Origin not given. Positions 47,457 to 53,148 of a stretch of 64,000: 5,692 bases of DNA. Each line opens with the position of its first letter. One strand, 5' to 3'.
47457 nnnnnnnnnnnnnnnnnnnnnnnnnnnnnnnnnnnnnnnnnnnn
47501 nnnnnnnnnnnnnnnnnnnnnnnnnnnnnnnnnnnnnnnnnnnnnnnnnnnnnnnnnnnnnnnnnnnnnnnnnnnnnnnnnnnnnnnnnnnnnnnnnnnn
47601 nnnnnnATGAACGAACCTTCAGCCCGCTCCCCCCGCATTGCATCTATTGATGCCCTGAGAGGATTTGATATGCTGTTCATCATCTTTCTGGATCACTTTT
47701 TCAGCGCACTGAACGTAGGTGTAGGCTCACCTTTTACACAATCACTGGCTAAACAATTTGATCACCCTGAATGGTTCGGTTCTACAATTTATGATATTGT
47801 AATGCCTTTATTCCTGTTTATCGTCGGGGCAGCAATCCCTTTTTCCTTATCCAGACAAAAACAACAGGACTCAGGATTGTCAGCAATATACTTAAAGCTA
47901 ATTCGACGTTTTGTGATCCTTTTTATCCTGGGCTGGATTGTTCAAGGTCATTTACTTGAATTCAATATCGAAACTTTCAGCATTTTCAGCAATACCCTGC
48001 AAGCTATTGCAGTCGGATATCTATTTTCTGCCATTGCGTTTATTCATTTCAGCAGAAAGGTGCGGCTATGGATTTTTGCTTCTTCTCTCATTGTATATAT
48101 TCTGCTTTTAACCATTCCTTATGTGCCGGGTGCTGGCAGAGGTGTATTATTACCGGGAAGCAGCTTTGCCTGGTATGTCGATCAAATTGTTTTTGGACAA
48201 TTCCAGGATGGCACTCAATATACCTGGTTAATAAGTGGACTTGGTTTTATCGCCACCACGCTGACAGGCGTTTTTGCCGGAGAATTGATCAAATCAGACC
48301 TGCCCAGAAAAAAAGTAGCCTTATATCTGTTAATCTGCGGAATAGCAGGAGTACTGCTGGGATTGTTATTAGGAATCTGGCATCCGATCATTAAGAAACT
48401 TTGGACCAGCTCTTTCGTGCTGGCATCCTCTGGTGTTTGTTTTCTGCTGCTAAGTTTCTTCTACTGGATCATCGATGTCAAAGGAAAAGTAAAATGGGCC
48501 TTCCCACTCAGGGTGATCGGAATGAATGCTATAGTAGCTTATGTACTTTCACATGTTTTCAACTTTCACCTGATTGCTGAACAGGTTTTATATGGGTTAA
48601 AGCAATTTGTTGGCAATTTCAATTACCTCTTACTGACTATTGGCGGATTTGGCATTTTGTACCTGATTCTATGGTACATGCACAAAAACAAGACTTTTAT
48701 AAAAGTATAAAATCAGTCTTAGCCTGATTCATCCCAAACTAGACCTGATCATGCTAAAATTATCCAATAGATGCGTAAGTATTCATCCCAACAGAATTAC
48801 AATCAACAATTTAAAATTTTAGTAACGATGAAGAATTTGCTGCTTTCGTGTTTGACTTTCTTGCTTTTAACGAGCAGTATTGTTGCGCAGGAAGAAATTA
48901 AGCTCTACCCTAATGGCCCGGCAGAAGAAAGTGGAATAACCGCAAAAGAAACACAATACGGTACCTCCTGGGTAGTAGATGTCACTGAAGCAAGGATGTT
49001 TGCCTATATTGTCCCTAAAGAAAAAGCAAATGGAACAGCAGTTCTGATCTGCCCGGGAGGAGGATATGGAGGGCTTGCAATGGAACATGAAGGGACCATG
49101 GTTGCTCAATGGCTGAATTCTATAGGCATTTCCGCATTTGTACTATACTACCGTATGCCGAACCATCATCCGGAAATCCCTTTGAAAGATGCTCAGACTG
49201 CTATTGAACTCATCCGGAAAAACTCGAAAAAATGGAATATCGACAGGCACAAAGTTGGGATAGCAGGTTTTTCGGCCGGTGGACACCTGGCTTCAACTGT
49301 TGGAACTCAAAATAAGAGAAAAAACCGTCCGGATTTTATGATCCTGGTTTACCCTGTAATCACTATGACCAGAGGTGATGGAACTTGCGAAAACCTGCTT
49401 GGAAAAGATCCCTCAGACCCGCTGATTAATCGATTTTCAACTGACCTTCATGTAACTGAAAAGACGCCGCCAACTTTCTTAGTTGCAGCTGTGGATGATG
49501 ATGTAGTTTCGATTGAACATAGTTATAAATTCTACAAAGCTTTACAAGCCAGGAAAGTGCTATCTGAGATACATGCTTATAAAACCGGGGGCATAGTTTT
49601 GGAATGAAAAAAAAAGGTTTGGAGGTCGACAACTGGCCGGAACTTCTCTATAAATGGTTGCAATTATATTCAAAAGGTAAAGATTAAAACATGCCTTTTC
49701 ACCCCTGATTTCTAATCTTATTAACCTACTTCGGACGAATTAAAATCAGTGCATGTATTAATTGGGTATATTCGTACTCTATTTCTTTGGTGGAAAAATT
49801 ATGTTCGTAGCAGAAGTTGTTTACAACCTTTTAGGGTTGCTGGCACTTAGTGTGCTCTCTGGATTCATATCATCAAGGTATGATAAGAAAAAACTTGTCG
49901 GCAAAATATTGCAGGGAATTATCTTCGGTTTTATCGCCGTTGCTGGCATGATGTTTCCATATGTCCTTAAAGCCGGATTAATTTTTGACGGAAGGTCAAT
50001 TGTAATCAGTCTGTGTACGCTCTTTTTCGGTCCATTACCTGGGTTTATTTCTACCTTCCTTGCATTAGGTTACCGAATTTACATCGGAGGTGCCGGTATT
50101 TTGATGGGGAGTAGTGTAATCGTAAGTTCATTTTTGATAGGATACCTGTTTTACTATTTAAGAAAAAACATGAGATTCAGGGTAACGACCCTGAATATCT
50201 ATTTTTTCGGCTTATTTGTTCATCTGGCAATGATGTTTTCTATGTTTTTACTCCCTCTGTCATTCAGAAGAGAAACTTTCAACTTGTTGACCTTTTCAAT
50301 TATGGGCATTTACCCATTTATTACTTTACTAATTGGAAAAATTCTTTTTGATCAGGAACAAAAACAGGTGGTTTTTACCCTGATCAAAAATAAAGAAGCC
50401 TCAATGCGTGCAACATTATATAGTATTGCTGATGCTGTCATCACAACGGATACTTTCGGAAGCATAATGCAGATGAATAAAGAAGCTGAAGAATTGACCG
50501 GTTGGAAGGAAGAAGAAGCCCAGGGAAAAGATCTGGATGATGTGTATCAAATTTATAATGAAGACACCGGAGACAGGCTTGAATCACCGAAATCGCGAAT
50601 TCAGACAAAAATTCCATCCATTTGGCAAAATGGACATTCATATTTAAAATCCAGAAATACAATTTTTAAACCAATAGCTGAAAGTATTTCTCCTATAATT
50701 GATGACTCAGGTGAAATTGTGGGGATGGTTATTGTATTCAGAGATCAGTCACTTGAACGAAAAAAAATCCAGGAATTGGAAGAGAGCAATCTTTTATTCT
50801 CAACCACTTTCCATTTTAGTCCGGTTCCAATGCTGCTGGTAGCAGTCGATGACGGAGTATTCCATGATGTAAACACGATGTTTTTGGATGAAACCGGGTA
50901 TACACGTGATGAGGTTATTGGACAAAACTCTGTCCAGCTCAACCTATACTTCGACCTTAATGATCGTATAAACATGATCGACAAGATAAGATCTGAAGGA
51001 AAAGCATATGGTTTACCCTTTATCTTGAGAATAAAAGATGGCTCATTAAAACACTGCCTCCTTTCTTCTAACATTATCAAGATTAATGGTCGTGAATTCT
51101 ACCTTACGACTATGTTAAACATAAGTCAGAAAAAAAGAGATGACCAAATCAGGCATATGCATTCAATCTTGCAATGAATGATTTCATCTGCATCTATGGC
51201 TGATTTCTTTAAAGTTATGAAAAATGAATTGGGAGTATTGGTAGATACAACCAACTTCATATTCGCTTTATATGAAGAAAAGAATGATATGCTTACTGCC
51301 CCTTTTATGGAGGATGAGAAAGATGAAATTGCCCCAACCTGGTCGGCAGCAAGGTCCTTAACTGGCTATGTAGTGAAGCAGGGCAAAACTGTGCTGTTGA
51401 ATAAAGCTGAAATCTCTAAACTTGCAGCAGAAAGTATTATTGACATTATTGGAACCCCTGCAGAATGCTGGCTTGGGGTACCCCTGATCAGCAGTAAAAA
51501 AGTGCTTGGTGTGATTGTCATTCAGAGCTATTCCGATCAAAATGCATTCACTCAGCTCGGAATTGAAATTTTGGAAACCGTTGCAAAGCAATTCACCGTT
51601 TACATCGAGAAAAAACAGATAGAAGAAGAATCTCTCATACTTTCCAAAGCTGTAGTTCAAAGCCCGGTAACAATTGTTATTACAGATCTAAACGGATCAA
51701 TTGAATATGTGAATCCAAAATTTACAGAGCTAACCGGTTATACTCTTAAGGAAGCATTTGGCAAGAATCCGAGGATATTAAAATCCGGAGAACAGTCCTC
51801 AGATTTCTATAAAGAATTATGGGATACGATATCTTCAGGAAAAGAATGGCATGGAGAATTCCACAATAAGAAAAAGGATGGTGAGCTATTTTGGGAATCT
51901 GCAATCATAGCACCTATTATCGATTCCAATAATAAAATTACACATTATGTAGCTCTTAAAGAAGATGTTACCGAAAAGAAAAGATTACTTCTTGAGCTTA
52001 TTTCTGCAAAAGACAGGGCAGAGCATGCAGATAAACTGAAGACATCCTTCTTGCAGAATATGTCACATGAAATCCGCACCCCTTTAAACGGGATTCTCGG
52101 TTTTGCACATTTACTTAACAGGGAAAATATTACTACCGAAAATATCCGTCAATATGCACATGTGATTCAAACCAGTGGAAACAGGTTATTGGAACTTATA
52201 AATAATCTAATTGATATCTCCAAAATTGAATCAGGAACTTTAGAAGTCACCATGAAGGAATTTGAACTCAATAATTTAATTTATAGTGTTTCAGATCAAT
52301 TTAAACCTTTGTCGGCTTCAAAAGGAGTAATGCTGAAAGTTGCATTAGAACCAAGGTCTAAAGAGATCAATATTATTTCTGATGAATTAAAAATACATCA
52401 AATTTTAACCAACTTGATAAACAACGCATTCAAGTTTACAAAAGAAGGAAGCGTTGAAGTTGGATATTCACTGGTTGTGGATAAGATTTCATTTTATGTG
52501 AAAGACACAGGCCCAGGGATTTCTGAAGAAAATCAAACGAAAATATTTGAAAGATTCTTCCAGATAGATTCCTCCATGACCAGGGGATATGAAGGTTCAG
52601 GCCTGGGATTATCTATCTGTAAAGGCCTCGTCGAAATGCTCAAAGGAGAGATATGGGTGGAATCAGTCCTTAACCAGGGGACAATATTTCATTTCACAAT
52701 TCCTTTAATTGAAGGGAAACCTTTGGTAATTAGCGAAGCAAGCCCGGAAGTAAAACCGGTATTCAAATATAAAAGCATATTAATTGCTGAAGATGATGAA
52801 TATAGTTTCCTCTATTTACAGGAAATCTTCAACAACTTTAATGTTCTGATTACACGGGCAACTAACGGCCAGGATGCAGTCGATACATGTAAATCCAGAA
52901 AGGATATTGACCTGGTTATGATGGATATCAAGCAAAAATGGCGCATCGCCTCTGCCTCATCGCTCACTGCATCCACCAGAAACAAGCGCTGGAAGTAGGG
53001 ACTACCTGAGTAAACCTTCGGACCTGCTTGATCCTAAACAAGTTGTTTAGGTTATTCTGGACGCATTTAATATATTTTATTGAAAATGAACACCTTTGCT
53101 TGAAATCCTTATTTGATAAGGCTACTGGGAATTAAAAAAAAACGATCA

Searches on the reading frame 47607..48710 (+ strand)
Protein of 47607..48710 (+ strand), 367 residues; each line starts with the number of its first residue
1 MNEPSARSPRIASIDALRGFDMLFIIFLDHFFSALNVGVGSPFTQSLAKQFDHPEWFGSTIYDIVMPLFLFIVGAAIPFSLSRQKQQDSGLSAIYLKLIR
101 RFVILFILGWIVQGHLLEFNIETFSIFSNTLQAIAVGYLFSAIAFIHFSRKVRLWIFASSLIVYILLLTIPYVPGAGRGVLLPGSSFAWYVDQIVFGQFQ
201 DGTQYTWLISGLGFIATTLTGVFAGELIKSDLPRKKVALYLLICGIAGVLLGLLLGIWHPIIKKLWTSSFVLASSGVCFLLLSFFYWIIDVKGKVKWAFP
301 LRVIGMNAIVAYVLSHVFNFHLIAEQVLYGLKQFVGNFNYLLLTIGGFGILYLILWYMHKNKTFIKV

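Call 13: find_encoding_contigs(protein=window:47607-48710:+, flank=6000, max_places=10)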
Protein window:47607-48710:+ (367 aa): no gene with exactly this product is on record in the collection.

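Call 18: search_protein_families(library=pfam, proteins=[window:47607-48710:+])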
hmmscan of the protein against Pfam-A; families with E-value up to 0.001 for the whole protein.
window:47607-48710:+ (367 aa): 2 families
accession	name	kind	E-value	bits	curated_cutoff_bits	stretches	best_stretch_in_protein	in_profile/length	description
PF16401.11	DUF5009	-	4.9e-08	33.1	25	1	11-131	2-121/260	Domain of unknown function (DUF5009)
PF01757.29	Acyl_transf_3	-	2e-06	27.5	31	1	12-354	2-320/326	Acyltransferase domain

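Call 50: find_homologous_proteins(query=window:47607-48707:+, max_evalue=1e-80)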
Query window:47607-48707:+ (367 aa): 921 proteins with E <= 1e-80 among 8000 candidates; the best 120 are listed.
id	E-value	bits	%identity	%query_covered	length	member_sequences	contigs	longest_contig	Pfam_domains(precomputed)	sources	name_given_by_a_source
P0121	2.4e-236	802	100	100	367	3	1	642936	PF01757.29,PF16401.11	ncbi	-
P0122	5.5e-206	702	85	100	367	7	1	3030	PF16401.11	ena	-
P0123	2.5e-205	700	85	100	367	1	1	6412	PF16401.11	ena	-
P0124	3.8e-205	699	86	100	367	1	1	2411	PF16401.11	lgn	-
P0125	9.9e-205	698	83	100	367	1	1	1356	PF16401.11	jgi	jgi:predicted acyltransferase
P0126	2.3e-204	697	85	100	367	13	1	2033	PF16401.11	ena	-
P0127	7.6e-204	695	85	100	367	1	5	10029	PF01757.29,PF16401.11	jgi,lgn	jgi:predicted acyltransferase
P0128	1.9e-203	694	84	100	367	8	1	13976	PF16401.11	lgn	-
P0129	5.4e-203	692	84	100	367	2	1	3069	PF16401.11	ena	-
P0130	2.9e-202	690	84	100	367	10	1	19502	PF16401.11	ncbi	-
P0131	4.6e-202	689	83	100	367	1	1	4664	PF16401.11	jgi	jgi:predicted acyltransferase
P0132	1.3e-201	688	84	100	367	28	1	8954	PF16401.11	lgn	-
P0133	6.3e-201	685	84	100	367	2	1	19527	PF16401.11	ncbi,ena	-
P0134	2.0e-200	684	83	100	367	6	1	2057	PF16401.11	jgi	jgi:predicted acyltransferase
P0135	2.0e-200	684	84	100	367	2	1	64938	PF16401.11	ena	-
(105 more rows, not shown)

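Call 51: find_encoding_contigs(protein=P0121, flank=10000, max_places=5)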
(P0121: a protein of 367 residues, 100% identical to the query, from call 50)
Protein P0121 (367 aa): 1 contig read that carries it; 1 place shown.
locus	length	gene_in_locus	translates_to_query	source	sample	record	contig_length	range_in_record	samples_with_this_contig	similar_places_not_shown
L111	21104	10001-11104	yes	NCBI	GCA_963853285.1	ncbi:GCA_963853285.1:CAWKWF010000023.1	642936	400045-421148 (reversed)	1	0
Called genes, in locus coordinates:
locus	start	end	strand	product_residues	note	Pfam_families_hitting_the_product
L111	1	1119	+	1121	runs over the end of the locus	PF07660:STN (faint), PF13620:CarboxypepD_reg, PF13715:CarbopepD_reg_2, PF07715:Plug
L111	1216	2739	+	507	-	PF12771:SusD-like_2, PF12741:SusD-like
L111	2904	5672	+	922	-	PF02368:Big_2, PF18962:Por_Secre_tail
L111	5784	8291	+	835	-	PF13385:Laminin_G_3 (weak), PF16656:Pur_ac_phosph_N, PF00149:Metallophos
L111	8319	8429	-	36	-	-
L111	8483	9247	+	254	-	PF00722:Glyco_hydro_16, PF26113:GH16_XgeA, PF03935:SKN1_KRE6_Sbg1 (weak)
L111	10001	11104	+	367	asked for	PF01757:Acyl_transf_3 (weak), PF16401:DUF5009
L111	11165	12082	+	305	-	PF20434:BD-FAE, PF01738:DLH (weak), PF07859:Abhydrolase_3, PF00326:Peptidase_S9, PF12146:Hydrolase_4 (faint)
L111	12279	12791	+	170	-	PF07694:5TM-5TMR_LYT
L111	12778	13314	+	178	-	PF00989:PAS, PF08448:PAS_4 (weak), PF13188:PAS_8 (faint), PF13426:PAS_9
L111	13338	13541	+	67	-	-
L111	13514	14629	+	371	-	PF13185:GAF_2 (weak), PF00989:PAS, PF08448:PAS_4 (weak), PF13188:PAS_8 (weak), PF13426:PAS_9, PF08447:PAS_3, PF00512:HisKA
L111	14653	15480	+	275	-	PF02518:HATPase_c, PF00072:Response_reg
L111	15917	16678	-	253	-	-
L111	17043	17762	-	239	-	-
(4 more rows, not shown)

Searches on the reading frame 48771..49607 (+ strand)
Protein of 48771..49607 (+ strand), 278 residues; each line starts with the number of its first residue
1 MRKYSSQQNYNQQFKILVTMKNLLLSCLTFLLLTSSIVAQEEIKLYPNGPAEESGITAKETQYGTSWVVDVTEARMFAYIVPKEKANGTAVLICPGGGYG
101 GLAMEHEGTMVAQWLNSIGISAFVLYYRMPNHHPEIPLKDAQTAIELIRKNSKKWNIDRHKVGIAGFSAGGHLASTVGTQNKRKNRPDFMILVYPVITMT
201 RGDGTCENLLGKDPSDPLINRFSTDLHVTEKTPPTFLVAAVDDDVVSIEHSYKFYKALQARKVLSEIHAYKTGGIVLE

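Call 18: search_protein_families(library=pfam, proteins=[window:48771-49607:+])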
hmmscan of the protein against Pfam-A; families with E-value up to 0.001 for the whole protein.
window:48771-49607:+ (278 aa): 4 families
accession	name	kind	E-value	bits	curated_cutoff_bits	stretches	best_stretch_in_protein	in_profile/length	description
PF20434.5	BD-FAE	-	2.3e-19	70.2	26.8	1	79-184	4-113/215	BD-FAE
PF07859.19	Abhydrolase_3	-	3.4e-15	56.8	25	1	96-200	6-113/210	alpha/beta hydrolase fold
PF00326.27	Peptidase_S9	-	5.4e-11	42.8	22.6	1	139-271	46-183/213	Prolyl oligopeptidase family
PF12146.15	Hydrolase_4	-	5.5e-05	23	27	0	229-262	188-221/239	Serine aminopeptidase, S33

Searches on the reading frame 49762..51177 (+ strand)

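Call 72: search_protein_families(library=pfam, proteins=[window:49762-51177:+])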
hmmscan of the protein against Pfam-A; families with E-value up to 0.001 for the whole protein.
window:49762-51177:+ (471 aa): 6 families
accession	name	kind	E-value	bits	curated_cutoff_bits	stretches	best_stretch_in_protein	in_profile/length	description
PF07694.17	5TM-5TMR_LYT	-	4e-20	72.5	24.6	1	41-194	11-165/169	5TMR of 5TMR-LYT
PF13426.13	PAS_9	-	8.4e-19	68.2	27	2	224-330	2-102/103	PAS domain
PF00989.32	PAS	-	1.1e-17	64.4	22.6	2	215-328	3-112/113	PAS fold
PF13188.13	PAS_8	-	1.2e-09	38.2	21.8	0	221-271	9-56/65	PAS domain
PF08448.16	PAS_4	-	2.1e-06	28.4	23.1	1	221-329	3-105/110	PAS fold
PF08447.18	PAS_3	-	3e-05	24.6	25.6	0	236-275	2-40/89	PAS fold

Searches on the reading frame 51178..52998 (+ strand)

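Call 72: search_protein_families(library=pfam, proteins=[window:51178-52998:+])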
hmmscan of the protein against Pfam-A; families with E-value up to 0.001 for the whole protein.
window:51178-52998:+ (606 aa): 10 families
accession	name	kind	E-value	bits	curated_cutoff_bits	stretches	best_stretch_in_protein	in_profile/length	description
PF02518.31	HATPase_c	-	4.2e-31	108.1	26.4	1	402-510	2-109/111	Histidine kinase-, DNA gyrase B-, and HSP90-like ATPase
PF00512.31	HisKA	-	3.2e-21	75.6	26.9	1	288-353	2-66/66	His Kinase A (phospho-acceptor) domain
PF13426.13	PAS_9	-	9.6e-19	68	27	1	163-266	1-103/103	PAS domain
PF00989.32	PAS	-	1.2e-14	54.7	22.6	1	160-260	8-109/113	PAS fold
PF08447.18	PAS_3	-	2.1e-12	47.6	25.6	1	176-258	2-86/89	PAS fold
PF13185.12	GAF_2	-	1.7e-10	41.7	28.6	1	27-144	23-136/136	GAF domain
PF01590.32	GAF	-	1.3e-06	29.4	22.4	1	55-141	41-131/133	GAF domain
PF08448.16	PAS_4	-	2.7e-06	28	23.1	1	161-269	3-110/110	PAS fold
PF13188.13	PAS_8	-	4.7e-06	26.7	21.8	1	159-194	7-43/65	PAS domain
PF00072.30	Response_reg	-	0.0003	21.3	30.2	0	534-585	1-51/111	Response regulator receiver domain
